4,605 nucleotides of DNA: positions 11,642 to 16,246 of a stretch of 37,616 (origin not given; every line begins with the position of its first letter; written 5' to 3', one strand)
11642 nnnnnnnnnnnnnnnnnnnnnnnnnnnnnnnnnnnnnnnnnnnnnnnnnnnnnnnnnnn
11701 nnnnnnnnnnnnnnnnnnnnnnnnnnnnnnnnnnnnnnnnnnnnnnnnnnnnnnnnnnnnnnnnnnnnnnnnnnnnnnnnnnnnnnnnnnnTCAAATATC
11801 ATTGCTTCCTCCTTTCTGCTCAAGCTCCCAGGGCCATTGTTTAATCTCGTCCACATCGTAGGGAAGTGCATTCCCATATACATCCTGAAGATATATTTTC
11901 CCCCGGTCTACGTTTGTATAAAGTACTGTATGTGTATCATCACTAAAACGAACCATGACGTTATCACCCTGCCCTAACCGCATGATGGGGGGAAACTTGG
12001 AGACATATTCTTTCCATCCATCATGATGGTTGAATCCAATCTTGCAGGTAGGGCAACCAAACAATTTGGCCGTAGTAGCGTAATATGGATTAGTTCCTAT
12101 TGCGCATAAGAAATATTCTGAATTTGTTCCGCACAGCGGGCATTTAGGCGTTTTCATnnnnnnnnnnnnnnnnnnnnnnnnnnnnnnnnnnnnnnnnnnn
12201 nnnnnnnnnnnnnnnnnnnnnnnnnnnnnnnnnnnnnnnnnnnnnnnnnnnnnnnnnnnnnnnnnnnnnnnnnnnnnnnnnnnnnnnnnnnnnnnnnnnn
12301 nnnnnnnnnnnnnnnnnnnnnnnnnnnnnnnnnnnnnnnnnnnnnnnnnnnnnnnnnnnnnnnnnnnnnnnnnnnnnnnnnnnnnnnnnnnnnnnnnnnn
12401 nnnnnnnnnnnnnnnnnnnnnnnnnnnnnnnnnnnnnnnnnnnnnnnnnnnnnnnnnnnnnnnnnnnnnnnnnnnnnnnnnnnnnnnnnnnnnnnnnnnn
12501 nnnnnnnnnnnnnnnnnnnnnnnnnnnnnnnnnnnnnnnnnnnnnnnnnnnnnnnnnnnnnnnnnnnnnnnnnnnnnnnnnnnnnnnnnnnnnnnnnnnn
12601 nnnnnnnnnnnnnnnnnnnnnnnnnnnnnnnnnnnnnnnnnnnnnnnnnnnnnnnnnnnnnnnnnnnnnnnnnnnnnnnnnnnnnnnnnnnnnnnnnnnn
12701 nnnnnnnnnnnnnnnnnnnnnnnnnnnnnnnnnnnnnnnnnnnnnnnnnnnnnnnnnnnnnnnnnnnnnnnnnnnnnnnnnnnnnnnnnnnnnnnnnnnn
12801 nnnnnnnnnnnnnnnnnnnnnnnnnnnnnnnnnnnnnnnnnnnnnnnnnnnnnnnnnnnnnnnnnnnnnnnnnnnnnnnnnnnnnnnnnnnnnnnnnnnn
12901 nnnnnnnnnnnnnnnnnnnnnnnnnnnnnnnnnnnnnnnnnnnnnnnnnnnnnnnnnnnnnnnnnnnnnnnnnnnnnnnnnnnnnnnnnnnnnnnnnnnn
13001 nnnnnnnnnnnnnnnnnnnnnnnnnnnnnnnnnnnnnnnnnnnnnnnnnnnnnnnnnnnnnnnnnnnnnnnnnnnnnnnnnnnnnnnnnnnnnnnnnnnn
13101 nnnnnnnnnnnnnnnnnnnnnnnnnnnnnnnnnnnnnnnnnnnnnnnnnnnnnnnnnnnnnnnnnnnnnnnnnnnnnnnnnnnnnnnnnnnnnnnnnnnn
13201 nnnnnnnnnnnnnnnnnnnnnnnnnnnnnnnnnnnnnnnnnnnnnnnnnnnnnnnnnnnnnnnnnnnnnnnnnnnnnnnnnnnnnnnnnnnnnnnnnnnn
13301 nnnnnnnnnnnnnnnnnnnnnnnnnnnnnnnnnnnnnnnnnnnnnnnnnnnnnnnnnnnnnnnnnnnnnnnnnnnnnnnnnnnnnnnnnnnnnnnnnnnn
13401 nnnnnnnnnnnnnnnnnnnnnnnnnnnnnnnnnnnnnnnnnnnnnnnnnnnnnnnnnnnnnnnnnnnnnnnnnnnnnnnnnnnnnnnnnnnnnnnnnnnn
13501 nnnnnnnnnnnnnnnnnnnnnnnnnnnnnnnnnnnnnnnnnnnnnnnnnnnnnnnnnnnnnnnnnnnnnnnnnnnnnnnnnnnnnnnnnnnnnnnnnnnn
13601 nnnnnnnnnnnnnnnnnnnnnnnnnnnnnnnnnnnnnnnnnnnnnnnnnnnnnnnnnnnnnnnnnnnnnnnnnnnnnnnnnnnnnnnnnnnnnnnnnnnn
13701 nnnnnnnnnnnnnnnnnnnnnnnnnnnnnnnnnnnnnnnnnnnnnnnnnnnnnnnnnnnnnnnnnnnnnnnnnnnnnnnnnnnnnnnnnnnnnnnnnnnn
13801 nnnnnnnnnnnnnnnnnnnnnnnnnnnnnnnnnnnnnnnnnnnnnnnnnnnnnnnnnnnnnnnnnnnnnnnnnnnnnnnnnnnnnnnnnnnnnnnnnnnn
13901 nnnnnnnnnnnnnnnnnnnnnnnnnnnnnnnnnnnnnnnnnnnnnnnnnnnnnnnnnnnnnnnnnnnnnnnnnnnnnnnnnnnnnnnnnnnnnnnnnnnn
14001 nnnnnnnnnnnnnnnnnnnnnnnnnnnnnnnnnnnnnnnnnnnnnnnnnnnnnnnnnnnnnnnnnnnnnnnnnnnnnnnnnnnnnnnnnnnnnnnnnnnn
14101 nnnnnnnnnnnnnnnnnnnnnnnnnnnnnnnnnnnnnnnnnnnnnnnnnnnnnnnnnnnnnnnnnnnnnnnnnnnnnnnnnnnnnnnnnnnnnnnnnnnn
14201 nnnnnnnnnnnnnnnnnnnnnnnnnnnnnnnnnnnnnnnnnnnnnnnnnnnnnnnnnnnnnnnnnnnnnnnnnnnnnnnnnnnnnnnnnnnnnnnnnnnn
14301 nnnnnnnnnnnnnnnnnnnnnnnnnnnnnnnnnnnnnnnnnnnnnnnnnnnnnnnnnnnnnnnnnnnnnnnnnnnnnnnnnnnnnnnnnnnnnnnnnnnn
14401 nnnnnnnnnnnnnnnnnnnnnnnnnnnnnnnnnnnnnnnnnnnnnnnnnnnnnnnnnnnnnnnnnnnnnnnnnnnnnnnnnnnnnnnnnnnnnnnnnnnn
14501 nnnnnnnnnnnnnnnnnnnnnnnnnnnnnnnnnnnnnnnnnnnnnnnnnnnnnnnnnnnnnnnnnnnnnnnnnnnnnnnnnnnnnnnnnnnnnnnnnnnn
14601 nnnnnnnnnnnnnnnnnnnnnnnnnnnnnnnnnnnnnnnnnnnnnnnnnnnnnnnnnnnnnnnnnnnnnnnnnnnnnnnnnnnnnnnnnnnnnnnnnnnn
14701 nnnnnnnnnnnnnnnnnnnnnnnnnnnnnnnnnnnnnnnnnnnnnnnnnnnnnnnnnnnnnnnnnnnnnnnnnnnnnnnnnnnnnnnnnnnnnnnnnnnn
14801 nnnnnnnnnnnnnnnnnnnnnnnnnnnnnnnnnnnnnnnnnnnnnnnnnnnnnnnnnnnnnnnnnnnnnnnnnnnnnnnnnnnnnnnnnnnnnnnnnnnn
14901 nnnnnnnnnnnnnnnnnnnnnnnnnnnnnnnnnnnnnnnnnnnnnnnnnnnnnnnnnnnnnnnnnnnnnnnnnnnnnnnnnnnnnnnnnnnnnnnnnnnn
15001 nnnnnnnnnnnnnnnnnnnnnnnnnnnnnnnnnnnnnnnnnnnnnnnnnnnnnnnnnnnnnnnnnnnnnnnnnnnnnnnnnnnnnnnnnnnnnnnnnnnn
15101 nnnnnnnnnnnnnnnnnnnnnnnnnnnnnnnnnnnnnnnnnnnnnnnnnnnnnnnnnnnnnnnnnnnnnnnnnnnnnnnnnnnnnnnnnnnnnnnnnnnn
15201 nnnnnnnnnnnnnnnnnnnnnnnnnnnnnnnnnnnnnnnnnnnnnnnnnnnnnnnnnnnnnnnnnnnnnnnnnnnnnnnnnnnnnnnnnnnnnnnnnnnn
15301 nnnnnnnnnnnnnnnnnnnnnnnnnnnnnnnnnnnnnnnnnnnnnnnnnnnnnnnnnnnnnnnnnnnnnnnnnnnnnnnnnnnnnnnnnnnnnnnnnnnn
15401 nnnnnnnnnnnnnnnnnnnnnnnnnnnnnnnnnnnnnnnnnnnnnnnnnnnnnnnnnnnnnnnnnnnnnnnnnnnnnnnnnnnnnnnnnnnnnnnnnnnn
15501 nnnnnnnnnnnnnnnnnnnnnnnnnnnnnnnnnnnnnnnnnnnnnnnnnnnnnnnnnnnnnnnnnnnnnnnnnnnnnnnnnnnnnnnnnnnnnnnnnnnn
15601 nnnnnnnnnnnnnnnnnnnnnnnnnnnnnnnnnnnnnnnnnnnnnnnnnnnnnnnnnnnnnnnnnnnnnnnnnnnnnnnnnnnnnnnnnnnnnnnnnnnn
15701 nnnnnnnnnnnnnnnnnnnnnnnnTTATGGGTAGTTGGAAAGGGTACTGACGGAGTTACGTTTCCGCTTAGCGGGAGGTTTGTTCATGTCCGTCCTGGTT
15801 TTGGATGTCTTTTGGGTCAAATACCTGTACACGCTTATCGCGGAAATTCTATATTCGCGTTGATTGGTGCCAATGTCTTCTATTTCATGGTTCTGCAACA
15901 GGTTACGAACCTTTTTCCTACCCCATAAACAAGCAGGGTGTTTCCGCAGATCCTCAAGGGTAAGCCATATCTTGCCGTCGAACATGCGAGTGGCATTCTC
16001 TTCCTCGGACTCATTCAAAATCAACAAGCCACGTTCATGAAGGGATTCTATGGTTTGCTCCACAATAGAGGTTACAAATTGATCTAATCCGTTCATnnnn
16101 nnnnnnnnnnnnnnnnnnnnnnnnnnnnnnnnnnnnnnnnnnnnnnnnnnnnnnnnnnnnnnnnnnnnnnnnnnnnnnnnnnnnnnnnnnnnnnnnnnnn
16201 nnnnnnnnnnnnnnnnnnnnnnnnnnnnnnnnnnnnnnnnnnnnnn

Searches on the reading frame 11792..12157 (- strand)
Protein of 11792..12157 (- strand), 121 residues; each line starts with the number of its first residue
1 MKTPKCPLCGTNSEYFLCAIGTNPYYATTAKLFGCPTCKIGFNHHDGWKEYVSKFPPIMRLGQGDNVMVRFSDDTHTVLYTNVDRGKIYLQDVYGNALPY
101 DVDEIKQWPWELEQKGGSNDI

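Call 50: search_protein_families(library=pfam, proteins=[window:11792-12157:-], max_evalue=1)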
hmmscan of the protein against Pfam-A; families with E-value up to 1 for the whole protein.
window:11792-12157:- (121 aa): 4 families
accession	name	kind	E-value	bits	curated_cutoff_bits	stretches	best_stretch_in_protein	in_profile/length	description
PF08274.17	Zn_Ribbon_YjdM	-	0.00089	19.7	30.8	1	3-39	2-26/30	PhnA Zinc-Ribbon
PF21349.2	RUBY_RBDX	-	0.014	15.2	26.5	1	5-16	18-29/30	Rubrerythrin, rubredoxin-like domain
PF15616.11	TerY_C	-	0.082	13.5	28.4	1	3-40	74-110/129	TerY-C metal binding domain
PF12760.12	Zn_ribbon_IS1595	-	0.12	12.8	25.4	1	3-39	18-44/46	Transposase zinc-ribbon domain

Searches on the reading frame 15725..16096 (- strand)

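Call 50: search_protein_families(library=pfam, proteins=[window:15725-16096:-], max_evalue=1)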
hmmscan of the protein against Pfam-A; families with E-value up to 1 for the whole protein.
window:15725-16096:- (123 aa): 1 family
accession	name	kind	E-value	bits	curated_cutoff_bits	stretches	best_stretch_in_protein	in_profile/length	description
PF12618.13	PHF20_AT-hook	-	0.12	13.3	25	0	60-114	32-86/105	PHD finger protein 20, AT-hook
